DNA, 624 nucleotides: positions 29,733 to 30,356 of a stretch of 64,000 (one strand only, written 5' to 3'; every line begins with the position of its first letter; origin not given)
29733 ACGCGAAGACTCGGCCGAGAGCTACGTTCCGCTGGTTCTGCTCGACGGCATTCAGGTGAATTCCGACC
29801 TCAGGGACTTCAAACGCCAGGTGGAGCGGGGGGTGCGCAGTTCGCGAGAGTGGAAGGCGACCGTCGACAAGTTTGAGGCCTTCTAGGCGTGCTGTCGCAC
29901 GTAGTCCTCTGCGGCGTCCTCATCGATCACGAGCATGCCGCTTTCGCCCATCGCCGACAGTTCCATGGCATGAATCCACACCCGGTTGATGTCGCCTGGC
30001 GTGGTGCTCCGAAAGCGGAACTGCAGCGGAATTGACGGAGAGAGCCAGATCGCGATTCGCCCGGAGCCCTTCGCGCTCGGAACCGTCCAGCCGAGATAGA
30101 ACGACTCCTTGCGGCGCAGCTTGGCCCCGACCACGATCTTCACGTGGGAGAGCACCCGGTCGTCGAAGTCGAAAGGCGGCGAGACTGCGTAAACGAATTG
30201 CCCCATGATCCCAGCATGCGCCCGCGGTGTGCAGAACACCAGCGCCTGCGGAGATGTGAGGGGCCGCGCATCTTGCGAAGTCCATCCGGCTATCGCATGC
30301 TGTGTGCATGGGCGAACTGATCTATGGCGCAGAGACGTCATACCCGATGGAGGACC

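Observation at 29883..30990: Three paralogues of an uncharacterised ~105-aa protein family beside ku/ligD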

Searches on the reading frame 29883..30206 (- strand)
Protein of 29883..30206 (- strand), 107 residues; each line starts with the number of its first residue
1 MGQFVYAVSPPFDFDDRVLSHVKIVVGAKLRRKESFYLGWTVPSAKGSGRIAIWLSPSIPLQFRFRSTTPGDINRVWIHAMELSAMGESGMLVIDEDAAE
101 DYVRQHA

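Call 4: search_protein_families(library=pfam, proteins=[window:29883-30206:-], max_evalue=1)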
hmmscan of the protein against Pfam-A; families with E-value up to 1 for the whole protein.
window:29883-30206:- (107 aa): 1 family
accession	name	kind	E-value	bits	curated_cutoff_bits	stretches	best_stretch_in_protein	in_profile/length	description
PF25355.1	DUF7882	-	6.5e-31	106.6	27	1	1-96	1-97/97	Domain of unknown function (DUF7882)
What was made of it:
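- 29883..30206 (-): P1, DUF7882 paralogue (107 aa). It is the fastest-evolving of the three. PF25355 at 106.6 bits, residues 1-96 (call 4).
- Checked: The similarity is far beyond chance, since each hits Pfam PF25355 at E ~1e-31 (call 4).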

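Call 5: search_protein_families(library=ncbifam, proteins=[window:29883-30206:-], max_evalue=1)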
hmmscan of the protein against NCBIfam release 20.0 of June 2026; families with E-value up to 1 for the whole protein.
window:29883-30206:- (107 aa): 0 families

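Call 7: find_homologous_proteins(query=A1, max_evalue=0.001)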
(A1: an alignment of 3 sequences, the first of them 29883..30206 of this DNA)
Query A1 (3 sequences) (107 aa, profile of the alignment): 245 proteins with E <= 0.001 among 354 candidates; the best 120 are listed.
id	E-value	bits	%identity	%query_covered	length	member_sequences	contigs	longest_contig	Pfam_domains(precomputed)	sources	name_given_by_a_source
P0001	2.2e-52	193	54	99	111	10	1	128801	PF25355.2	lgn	-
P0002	2.9e-52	193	97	100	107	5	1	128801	PF25355.2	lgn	-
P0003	1.6e-51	190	52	99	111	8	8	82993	PF25355.2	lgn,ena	-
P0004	1.3e-49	184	57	99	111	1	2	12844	PF25355.2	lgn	-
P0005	1.8e-49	184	54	99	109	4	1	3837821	PF25355.2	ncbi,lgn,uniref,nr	ncbi:DUF7882 family protein [Microterricola viridarii]|uniref:DUF7882 domain-containing protein n=1 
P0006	1.0e-48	181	79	100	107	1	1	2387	PF25355.2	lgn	-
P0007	2.3e-48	180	53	99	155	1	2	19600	PF25355.2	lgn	-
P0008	2.4e-48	180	55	99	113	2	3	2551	PF25355.2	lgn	-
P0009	2.5e-48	180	53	99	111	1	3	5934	PF25355.2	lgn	-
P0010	4.1e-48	179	56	99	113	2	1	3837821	PF25355.2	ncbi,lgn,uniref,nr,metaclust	ncbi:DUF7882 family protein [Microterricola viridarii]|uniref:DUF7882 domain-containing protein n=1 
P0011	1.3e-47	178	60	99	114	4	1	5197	PF25355.2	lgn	-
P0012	3.1e-46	173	58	99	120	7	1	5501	PF25355.2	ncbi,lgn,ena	-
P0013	2.2e-45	171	76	100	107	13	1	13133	PF25355.2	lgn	-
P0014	1.0e-44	168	53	99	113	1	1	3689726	PF25355.2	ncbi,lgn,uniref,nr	ncbi:hypothetical protein [Microterricola viridarii]|uniref:DUF7882 domain-containing protein n=1 Ta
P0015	2.2e-44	167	44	91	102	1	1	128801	PF25355.2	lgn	-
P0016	6.8e-44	166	55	99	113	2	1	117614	PF25355.2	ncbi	ncbi:hypothetical protein [Rhodoglobus aureus]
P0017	8.4e-44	165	39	93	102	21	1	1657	PF25355.2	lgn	-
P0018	9.4e-44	165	64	98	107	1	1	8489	PF25355.2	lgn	-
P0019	2.0e-43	164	51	99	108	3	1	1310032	PF25355.2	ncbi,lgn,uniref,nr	ncbi:DUF7882 family protein [Agromyces cerinus]|uniref:DUF7882 domain-containing protein n=1 Tax=Agr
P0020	3.4e-43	163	54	99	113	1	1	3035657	PF25355.2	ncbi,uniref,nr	ncbi:hypothetical protein [Salinibacterium sp. M195]|uniref:DUF7882 family protein n=1 Tax=Salinibac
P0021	6.4e-43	163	54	99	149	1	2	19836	PF25355.2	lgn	-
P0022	6.8e-43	162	52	99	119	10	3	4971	PF25355.2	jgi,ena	jgi:hypothetical protein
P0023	7.5e-43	162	63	96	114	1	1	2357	PF25355.2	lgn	-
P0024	8.4e-43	162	51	99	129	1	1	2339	PF25355.2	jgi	jgi:hypothetical protein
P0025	1.0e-42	162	45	93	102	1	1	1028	PF25355.2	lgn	-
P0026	1.3e-42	162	54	99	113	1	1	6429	PF25355.2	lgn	-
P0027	1.8e-42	161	50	99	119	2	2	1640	PF25355.2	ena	-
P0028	8.9e-42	159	48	99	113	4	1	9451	PF25355.2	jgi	jgi:hypothetical protein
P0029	1.3e-41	158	50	97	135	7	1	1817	PF25355.2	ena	-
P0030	2.0e-41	158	49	99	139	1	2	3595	PF25355.2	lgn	-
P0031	3.6e-41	157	52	99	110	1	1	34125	PF25355.2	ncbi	-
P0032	2.6e-40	154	42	93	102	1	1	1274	PF25355.2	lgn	-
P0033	3.3e-40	154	49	99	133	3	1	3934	PF25355.2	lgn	-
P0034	3.8e-39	150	44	100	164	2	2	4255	PF25355.2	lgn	-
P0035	4.4e-39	150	52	97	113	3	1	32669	PF25355.2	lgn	-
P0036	4.9e-39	150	50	99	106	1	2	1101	PF25355.2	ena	-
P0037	6.1e-39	150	46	99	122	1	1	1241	PF25355.2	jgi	jgi:hypothetical protein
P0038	1.5e-38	148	54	90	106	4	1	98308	PF25355.2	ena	-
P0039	2.6e-38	148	51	99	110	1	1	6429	PF25355.2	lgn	-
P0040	2.8e-38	148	51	98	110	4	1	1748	PF25355.2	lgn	-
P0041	3.8e-38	147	52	98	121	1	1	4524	PF25355.2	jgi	jgi:hypothetical protein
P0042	4.2e-38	147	43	93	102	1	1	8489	PF25355.2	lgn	-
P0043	5.2e-38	147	49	100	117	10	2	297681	PF25355.2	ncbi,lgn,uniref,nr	ncbi:DUF7882 family protein [Leifsonia sp. Leaf264]|uniref:DUF7882 family protein n=1 Tax=Leifsonia 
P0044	1.0e-37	146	48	98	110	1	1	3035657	PF25355.2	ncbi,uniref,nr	ncbi:hypothetical protein [Salinibacterium sp. M195]|uniref:DUF7882 family protein n=1 Tax=Salinibac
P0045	1.1e-37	146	50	95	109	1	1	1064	PF25355.2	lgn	-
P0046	1.3e-37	145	54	96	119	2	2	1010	PF25355.2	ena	-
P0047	2.6e-37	145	49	88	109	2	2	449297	PF25355.2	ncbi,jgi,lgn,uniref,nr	ncbi:DUF7882 family protein [Leifsonia sp. Root112D2]|jgi:hypothetical protein|uniref:DUF7882 family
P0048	3.2e-37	144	49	86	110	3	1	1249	PF25355.2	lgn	-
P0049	4.5e-37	144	39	93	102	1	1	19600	PF25355.2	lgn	-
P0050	5.0e-37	144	50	97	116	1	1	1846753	PF25355.2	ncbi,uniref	ncbi:hypothetical protein WJX64_04935 [Leifsonia sp. YIM 134122]|uniref:DUF7882 domain-containing pr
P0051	5.2e-37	144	49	99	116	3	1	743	PF25355.2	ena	-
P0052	6.8e-37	143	51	96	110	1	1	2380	PF25355.2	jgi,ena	-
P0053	8.9e-37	143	50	96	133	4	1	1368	PF25355.2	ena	-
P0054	9.5e-37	143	49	97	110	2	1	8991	PF25355.2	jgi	jgi:hypothetical protein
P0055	1.0e-36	143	46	98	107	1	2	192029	PF25355.2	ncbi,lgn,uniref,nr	ncbi:DUF7882 family protein [Leifsonia poae]|uniref:DUF7882 domain-containing protein n=1 Tax=Leifso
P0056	1.2e-36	142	50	98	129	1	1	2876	PF25355.2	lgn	-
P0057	1.3e-36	142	46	96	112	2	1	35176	PF25355.2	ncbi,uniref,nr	ncbi:DUF7882 family protein [Microterricola pindariensis]|uniref:DUF7882 domain-containing protein n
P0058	1.6e-36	142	48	97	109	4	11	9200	PF25355.2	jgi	jgi:hypothetical protein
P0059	1.8e-36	142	48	96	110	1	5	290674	PF25355.2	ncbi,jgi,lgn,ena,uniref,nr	ncbi:hypothetical protein [Humibacter sp. RRB41]|uniref:DUF7882 family protein n=1 Tax=Humibacter sp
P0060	2.9e-36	141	49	96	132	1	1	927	PF25355.2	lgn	-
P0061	3.5e-36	141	48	97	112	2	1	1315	PF25355.2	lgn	-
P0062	6.1e-36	140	48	96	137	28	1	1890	PF25355.2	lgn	-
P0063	1.0e-35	139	47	98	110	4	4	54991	PF25355.2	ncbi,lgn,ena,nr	ncbi:MAG TPA: hypothetical protein VN133_14275 [Humibacter sp.]|nr:hypothetical protein [Humibacter 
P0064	1.1e-35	139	53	97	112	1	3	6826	PF25355.2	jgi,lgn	-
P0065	1.2e-35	139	47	96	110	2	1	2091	PF25355.2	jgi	jgi:hypothetical protein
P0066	1.2e-35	139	49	97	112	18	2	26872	PF25355.2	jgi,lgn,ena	jgi:hypothetical protein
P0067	1.8e-35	139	48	96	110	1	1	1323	PF25355.2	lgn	-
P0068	2.1e-35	138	45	89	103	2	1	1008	PF25355.2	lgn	-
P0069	2.1e-35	138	49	97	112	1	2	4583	PF25355.2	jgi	jgi:hypothetical protein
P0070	2.4e-35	138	47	88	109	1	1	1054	PF25355.2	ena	-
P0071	2.7e-35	138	46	91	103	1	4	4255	PF25355.2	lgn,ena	-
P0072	4.0e-35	137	48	96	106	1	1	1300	PF25355.2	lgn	-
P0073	8.1e-35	136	40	93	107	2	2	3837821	PF25355.2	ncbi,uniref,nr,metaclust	ncbi:DUF7882 family protein [Microterricola pindariensis]|uniref:DUF7882 domain-containing protein n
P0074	1.3e-34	136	47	96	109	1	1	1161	PF25355.2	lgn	-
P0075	1.9e-34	135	45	96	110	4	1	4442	PF25355.2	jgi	jgi:hypothetical protein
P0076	2.4e-34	135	46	100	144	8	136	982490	PF25355.2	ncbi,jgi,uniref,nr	ncbi:DUF7882 family protein [Leucobacter celer]|jgi:hypothetical protein|uniref:DUF7882 family prote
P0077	3.0e-34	135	47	96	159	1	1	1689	PF25355.2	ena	-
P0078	3.9e-34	134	43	89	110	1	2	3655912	PF25355.2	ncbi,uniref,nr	ncbi:hypothetical protein MUN78_16035 [Leucobacter allii]|uniref:DUF7882 domain-containing protein n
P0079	4.1e-34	134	46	96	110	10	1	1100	PF25355.2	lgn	-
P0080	5.9e-34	134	42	89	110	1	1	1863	PF25355.2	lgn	-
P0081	6.8e-34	134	49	93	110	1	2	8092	PF25355.2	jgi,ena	jgi:hypothetical protein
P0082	9.0e-34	133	48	93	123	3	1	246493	PF25355.2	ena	-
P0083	9.2e-34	133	47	88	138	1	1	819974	PF25355.2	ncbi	ncbi:hypothetical protein GCM10027568_29130 [Humibacter soli]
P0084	1.0e-33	133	45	100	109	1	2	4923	PF25355.2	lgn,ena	-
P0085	1.3e-33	133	48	93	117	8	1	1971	PF25355.2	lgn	-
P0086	2.9e-33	131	40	98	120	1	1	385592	PF25355.2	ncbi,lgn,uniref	ncbi:hypothetical protein ACL9RL_07300 [Plantibacter sp. Mn2098]|uniref:DUF7882 family protein n=1 T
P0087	3.2e-33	131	50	90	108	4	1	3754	PF25355.2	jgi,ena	-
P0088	4.9e-33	131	45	96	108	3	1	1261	PF25355.2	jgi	-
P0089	6.5e-33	130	46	96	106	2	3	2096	PF25355.2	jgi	jgi:hypothetical protein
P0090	6.6e-33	130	45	79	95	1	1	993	PF25355.2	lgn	-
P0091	7.3e-33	130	46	93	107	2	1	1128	PF25355.2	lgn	-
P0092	9.2e-33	130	47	98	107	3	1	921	PF25355.2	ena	-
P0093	9.6e-33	130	45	96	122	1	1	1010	PF25355.2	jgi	jgi:hypothetical protein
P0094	1.4e-32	129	49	90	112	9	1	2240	PF25355.2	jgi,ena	-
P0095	1.5e-32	129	44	93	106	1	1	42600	PF25355.2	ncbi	-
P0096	1.5e-32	129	46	96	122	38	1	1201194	PF25355.2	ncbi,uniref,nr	ncbi:hypothetical protein IFU30_10820 [Plantibacter sp. CFBP 8798]|uniref:DUF7882 family protein n=1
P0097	1.7e-32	129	44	93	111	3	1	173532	PF25355.2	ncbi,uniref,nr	ncbi:hypothetical protein [Rathayibacter sp. VKM Ac-2857]|uniref:DUF7882 family protein n=1 Tax=Rath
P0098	2.0e-32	129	44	97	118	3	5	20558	PF25355.2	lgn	-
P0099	2.1e-32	129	43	99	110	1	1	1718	PF25355.2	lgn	-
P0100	2.7e-32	128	42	93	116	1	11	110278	PF25355.2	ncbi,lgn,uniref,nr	ncbi:hypothetical protein [Gulosibacter sp. 10]|uniref:DUF7882 family protein n=1 Tax=Gulosibacter s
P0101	2.8e-32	128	44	96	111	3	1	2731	PF25355.2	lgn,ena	-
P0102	3.0e-32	128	46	87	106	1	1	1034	PF25355.2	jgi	-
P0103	3.1e-32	128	43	100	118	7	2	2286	PF25355.2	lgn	-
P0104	3.1e-32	128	43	98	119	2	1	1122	PF25355.2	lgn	-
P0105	3.3e-32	128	49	93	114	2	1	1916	PF25355.2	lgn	-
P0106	3.8e-32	128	44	98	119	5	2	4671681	PF25355.2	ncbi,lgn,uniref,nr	ncbi:MAG TPA: hypothetical protein VNJ54_14085 [Plantibacter sp.]|uniref:DUF7882 family protein n=1 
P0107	3.9e-32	128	42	95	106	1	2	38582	PF25355.2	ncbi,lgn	ncbi:MAG: hypothetical protein ACK5LO_00795 [Leucobacter sp.]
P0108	3.9e-32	128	43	97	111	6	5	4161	PF25355.2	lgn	-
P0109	4.1e-32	128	44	90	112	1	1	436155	PF25355.2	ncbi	ncbi:hypothetical protein GCM10027416_20590 [Okibacterium endophyticum]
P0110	4.2e-32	128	45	93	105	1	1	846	PF25355.2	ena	-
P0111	4.3e-32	128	44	100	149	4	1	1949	PF25355.2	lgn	-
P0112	4.5e-32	128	49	91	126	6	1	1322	PF25355.2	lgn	-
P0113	5.0e-32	128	43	93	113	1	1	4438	PF25355.2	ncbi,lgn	ncbi:MAG: hypothetical protein WA971_13045 [Microbacterium sp.]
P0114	5.5e-32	127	49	79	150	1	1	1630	PF25355.2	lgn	-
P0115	6.4e-32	127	44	96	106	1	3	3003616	PF25355.2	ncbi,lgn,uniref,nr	ncbi:hypothetical protein ACFPZL_07245 [Leucobacter soli]|uniref:DUF7882 domain-containing protein n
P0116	6.6e-32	127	42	93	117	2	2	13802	PF25355.2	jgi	jgi:hypothetical protein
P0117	7.0e-32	127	44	96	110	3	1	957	PF25355.2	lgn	-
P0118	9.2e-32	127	44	100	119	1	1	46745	PF25355.2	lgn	-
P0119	9.5e-32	127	44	97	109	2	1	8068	PF25355.2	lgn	-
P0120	1.4e-31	126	40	96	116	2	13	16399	PF25355.2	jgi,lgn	jgi:hypothetical protein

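Call 14: find_related_loci(query=A2, collection=genome_contigs, flank=10000)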
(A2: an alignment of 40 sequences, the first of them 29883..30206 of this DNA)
Query A2 (107 aa) in genome_contigs; peptide patterns used: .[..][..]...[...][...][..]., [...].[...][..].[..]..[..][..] (x = any residue, [..] = any of these).
216 stretches matched a pattern; 176 encode a relative of the query (tblastn E <= 1e-3); the best 80 are kept; 79 distinct loci.
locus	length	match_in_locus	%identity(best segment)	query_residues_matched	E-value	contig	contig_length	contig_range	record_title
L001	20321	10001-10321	74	1-107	6e-54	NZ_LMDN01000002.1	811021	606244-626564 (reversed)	Leifsonia sp. Root4 contig_2, whole genome shotgun sequence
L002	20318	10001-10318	55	1-106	1e-41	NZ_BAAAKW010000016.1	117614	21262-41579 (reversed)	Rhodoglobus aureus strain JCM 12762 sequence16, whole genome shotgun sequence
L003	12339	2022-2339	54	1-106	7e-40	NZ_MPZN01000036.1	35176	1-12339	Microterricola pindariensis strain PON 10 contig00036, whole genome shotgun sequence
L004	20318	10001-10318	51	1-106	9e-38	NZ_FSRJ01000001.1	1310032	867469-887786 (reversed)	Agromyces cerinus subsp. cerinus strain DSM 8595, whole genome shotgun sequence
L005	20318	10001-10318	49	1-106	1e-36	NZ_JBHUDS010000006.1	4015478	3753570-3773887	Agromyces cerinus subsp. nitratus strain JCM 9084 tig00000094, whole genome shotgun sequence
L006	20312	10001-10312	51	1-104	7e-36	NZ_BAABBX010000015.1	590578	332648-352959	Gryllotalpicola kribbensis strain JCM 17593 sequence15, whole genome shotgun sequence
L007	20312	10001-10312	52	1-104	1e-35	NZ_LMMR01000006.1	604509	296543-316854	Leifsonia sp. Leaf264 contig_4, whole genome shotgun sequence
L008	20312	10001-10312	51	1-104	7e-36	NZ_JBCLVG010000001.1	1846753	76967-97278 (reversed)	Leifsonia stereocauli strain YIM 134122 NODE_1, whole genome shotgun sequence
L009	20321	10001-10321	48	1-107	1e-35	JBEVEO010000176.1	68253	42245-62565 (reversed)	MAG: Leifsonia sp. isolate T2R2BO.27.metabat2 T2R2BO.27.metabat2_k133_2336553, whole genome shotgun sequence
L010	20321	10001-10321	48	1-107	3e-35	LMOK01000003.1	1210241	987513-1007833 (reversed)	Leifsonia sp. Leaf325 contig_3, whole genome shotgun sequence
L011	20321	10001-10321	48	1-107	3e-35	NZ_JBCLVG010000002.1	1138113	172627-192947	Leifsonia stereocauli strain YIM 134122 NODE_2, whole genome shotgun sequence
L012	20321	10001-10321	48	1-107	3e-35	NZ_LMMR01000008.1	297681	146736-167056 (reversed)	Leifsonia sp. Leaf264 contig_6, whole genome shotgun sequence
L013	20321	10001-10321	48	1-107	3e-35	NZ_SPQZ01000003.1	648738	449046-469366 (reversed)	Orlajensenia leifsoniae strain SYP-B2174 scaffold03, whole genome shotgun sequence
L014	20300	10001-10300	53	5-104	7e-35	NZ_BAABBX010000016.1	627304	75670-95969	Gryllotalpicola kribbensis strain JCM 17593 sequence16, whole genome shotgun sequence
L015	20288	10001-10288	54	1-96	1e-34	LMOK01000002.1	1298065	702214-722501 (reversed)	Leifsonia sp. Leaf325 contig_2, whole genome shotgun sequence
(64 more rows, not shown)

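Call 18: predict_structure(alignment_id=A2)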
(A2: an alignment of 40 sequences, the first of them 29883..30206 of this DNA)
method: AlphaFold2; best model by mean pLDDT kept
length: 107 residues; sequences in the alignment: 40
mean_pLDDT: 94.4   pTM: 0.85
mean pLDDT of the five models: 94.4, 94.0, 93.6, 92.8, 92.6
residues with pLDDT >= 90: 91; 70-90: 16; 50-70: 0; < 50: 0
segments of 3 or more residues with pLDDT < 50: none
pLDDT, mean of each block of 10 residues (from residue 1): 94 95 97 97 88 96 94 95 93 96 93
secondary structure, 60 per line:
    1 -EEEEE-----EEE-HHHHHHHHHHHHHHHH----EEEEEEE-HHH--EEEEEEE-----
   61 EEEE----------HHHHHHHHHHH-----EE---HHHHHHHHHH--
elements in order: E2-6 E12-14 H16-31 E36-42 E49-55 E61-64 H75-85 H96-105
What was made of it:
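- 29883..30206 (-): AF2 model pLDDT 94.4 (call 18).
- On Pfam PF25355 DUF7882: The monomer model is confident, pLDDT 94.4 (call 18).
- Fold: AF2 pLDDT 94.4, pTM 0.85, order beta-beta-alpha-beta-beta-beta-alpha-alpha (call 18).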

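Call 22: fold_search(model_id=the predicted structure, library=pdb)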
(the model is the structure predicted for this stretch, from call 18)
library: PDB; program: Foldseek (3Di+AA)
matches with E <= 10: 189; with E <= 0.001: 0
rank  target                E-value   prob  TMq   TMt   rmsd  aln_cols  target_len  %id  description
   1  7c1h_B                6.3e-01  0.12  0.25  0.09  10.1        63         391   19  Crystal structure of the starter condensation domain of rhizomide synthetase RzmA (released 2020-11-25)
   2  7c1p_A                7.1e-01  0.12  0.25  0.08   9.5        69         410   16  Crystal structure of the starter condensation domain of the rhizomide synthetase RzmA mutant H140V, R148A (released 2020-11-25)
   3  1wfr_MODEL_1_A        1.0e+00  0.03  0.21  0.18  11.9       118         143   17  Solution structure of the conserved hypothetical protein TT1886, possibly sterol carrier protein, from Thermus (released 2004-11-26)
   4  1nkw_M                1.3e+00  0.07  0.26  0.26  11.3       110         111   13  Crystal Structure Of The Large Ribosomal Subunit From Deinococcus Radiodurans (released 2003-02-11)
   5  3ssm_B                1.3e+00  0.06  0.23  0.09  16.1       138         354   11  MycE Methyltransferase from the Mycinamycin Biosynthetic Pathway in Complex with Mg and SAH, Crystal form 1 (released 2011-08-24)
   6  3sso_B                1.3e+00  0.06  0.23  0.09  15.5       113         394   12  MycE Methyltransferase from the Mycinamycin Biosynthetic Pathway in Complex with Mg and SAH, Crystal form 2 (released 2011-08-24)
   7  7c1h_D                1.4e+00  0.08  0.25  0.09   9.9        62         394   19  Crystal structure of the starter condensation domain of rhizomide synthetase RzmA (released 2020-11-25)
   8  4ani_G                1.7e+00  0.05  0.23  0.07  17.8        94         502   11  Structural basis for the intermolecular communication between DnaK and GrpE in the DnaK chaperone system from Geobacil (released 2012-05-23)
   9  3hxm_A                1.8e+00  0.06  0.21  0.05  12.4        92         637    6  Structure of an argonaute complexed with guide DNA and target RNA duplex containing two mismatches. (released 2009-10-06)
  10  5cde_A                1.8e+00  0.04  0.22  0.10  14.1       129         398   11  R372A mutant of Xaa-Pro dipeptidase from Xanthomonas campestris (released 2016-09-14)
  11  6ozv                  2.0e+00  0.06  0.22  0.04  12.0        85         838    8  The structure of condensation and adenylation domains of teixobactin-producing nonribosomal peptide synthetase Txo1 seri (released 2019-05-29)
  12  1c44                  2.0e+00  0.05  0.25  0.23  11.7       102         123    9  STEROL CARRIER PROTEIN 2 (SCP2) FROM RABBIT (released 2000-08-07)
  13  3sso_A                2.1e+00  0.04  0.23  0.09  15.4       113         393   11  MycE Methyltransferase from the Mycinamycin Biosynthetic Pathway in Complex with Mg and SAH, Crystal form 2 (released 2011-08-24)
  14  2nbm_MODEL_1_A        2.2e+00  0.04  0.25  0.25  11.5       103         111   14  Solution NMR structure of ligand free sterol carrier protein 2 like 2 from Aedes aegypti (released 2017-03-08)
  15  6ha7_B                2.2e+00  0.04  0.22  0.08  17.4        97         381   13  Crystal structure of the BiP NBD and MANF complex (released 2019-02-06)
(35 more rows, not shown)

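Call 30: search_protein_representatives(alignment_id=A2)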
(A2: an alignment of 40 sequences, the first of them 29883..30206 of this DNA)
Query: 40 sequences, 111 profile positions. Proteins with E-value up to 0.001 (for the whole library): 1063; up to 1e-10: 757; up to 1e-30: 30. The best 150 are listed.
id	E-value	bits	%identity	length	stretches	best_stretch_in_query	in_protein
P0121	2.5e-42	159.2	-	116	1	1-108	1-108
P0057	8.0e-42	157.6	-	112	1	1-108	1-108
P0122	1.0e-41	157.2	-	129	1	1-106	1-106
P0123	7.2e-41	154.5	-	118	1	1-106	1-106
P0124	1.3e-38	147.2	-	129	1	2-108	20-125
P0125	5.3e-38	145.3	-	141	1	1-105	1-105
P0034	8.8e-38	144.6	-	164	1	1-107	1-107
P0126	2.1e-37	143.4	-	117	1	1-106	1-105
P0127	6.7e-37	141.7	-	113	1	1-108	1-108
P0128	1.3e-36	140.8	-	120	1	1-102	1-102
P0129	1.3e-36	140.8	-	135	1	1-101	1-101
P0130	1.5e-36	140.6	-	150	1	2-107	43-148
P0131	1.3e-34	134.4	-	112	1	1-107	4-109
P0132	5.5e-34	132.4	-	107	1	1-101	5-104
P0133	4.0e-33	129.6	-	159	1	1-102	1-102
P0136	5.7e-33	129.1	-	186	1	1-99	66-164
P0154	2.3e-30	120.7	-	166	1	1-97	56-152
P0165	1.8e-29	117.8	-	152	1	1-101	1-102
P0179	8.4e-29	115.7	-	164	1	2-97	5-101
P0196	6.0e-28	112.9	-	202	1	1-97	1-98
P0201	1.4e-27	111.8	-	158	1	1-96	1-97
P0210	3.5e-27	110.5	-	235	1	1-102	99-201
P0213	6.0e-27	109.7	-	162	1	1-97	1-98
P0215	9.1e-27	109.1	-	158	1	1-97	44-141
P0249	1.6e-25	105.1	-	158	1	1-98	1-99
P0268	5.9e-25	103.3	-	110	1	1-99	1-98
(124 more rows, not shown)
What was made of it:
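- On Pfam PF25355 DUF7882: The representatives are mostly 100-160 aa (call 30).
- Family: PF25355 full-length hits (call 4); 1063 representatives at 50% identity, 757 of them at E<=1e-10 (call 30); all named relatives are Microbacteriaceae (calls 7, 14). The family is far more widespread and multi-copy than CryoR (calls 14, 30).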

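Call 35: find_encoding_contigs(protein=P0268, flank=10000, max_places=6)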
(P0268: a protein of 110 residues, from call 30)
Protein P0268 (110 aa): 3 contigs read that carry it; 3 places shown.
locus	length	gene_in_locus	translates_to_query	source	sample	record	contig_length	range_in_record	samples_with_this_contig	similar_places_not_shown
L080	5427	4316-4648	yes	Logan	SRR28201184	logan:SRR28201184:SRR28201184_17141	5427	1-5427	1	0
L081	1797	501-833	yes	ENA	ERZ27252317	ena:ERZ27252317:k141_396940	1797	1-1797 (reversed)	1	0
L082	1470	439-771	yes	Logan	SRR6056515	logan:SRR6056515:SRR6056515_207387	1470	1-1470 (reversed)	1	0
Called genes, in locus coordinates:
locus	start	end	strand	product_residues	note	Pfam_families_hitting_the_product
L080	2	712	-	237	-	?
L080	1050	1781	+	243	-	PF00963:Cohesin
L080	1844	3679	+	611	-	PF00404:Dockerin_1, PF01425:Amidase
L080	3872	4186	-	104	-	-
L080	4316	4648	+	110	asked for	PF25355:DUF7882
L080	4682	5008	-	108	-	PF25355:DUF7882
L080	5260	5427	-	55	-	?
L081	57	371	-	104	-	-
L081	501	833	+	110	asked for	PF25355:DUF7882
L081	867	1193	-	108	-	PF25355:DUF7882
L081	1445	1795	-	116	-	?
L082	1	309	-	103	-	?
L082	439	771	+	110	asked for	PF25355:DUF7882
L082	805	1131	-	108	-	PF25355:DUF7882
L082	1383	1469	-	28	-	?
